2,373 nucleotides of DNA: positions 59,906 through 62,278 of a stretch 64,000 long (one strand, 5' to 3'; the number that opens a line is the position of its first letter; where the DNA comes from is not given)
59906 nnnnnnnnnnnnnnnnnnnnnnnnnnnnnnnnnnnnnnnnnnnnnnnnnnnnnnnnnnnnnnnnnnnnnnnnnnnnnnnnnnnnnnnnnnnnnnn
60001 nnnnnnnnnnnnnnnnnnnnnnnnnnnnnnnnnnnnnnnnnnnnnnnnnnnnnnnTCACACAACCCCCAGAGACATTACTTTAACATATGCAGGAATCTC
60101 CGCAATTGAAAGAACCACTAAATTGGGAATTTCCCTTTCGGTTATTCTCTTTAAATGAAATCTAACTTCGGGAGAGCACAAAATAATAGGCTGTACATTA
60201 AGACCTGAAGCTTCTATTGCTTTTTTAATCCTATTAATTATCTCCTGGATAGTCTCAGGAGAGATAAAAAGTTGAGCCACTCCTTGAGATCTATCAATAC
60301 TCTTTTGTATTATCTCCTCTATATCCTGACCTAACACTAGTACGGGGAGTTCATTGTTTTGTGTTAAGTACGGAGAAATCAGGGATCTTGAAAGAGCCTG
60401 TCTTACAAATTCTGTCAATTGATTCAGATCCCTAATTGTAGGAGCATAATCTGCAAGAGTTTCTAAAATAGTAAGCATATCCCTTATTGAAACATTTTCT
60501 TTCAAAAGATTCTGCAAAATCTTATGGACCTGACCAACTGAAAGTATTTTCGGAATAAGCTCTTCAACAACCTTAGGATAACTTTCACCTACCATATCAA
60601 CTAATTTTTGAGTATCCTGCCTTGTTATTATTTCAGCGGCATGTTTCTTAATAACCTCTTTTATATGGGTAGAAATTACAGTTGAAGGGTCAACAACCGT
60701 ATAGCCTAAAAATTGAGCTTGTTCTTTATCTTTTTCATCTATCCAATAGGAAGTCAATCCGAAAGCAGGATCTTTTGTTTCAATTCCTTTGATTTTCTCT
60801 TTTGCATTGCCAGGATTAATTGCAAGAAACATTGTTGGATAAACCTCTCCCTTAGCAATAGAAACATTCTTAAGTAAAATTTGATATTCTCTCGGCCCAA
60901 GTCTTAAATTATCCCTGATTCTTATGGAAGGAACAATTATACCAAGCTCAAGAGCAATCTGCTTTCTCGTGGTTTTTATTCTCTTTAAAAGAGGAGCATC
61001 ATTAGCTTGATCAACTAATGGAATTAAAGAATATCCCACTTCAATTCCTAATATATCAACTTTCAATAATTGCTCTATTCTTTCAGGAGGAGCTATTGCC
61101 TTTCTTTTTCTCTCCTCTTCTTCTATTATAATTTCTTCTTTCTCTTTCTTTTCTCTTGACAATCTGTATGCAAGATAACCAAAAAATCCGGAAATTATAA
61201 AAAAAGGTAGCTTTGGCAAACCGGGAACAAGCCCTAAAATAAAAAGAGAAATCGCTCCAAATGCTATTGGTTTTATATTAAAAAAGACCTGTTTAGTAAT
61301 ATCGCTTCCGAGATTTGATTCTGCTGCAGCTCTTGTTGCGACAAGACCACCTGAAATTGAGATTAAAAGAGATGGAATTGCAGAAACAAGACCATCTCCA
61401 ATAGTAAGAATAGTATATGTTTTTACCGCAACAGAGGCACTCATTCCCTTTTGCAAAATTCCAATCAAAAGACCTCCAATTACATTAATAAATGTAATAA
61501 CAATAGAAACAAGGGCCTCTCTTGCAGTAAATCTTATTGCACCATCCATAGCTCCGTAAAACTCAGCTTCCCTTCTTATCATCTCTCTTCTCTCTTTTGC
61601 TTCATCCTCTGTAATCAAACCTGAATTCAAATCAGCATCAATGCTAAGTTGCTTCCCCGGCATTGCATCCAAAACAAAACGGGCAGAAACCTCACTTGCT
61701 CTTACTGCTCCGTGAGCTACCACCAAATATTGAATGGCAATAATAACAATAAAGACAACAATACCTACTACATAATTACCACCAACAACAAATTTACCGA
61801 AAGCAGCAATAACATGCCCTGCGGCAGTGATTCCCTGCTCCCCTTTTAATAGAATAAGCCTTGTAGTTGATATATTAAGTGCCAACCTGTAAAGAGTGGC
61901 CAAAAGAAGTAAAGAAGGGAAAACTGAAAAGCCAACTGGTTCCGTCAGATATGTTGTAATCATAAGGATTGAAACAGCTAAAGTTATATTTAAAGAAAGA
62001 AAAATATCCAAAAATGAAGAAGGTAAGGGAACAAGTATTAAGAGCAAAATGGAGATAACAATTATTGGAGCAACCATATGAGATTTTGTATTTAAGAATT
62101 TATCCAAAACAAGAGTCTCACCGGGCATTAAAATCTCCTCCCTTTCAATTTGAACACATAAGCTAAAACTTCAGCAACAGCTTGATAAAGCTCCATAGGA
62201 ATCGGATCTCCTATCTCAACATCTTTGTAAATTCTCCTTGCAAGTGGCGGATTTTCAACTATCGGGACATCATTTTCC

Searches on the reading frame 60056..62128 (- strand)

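Call 58: search_protein_families(library=pfam, proteins=[window:60056-62128:-], max_evalue=0.00001)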
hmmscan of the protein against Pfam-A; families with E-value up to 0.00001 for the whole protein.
window:60056-62128:- (690 aa): 1 family
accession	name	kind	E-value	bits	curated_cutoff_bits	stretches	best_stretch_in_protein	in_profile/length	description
PF00771.25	FHIPEP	-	2.4e-256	852.8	29.1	1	27-681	1-655/657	FHIPEP family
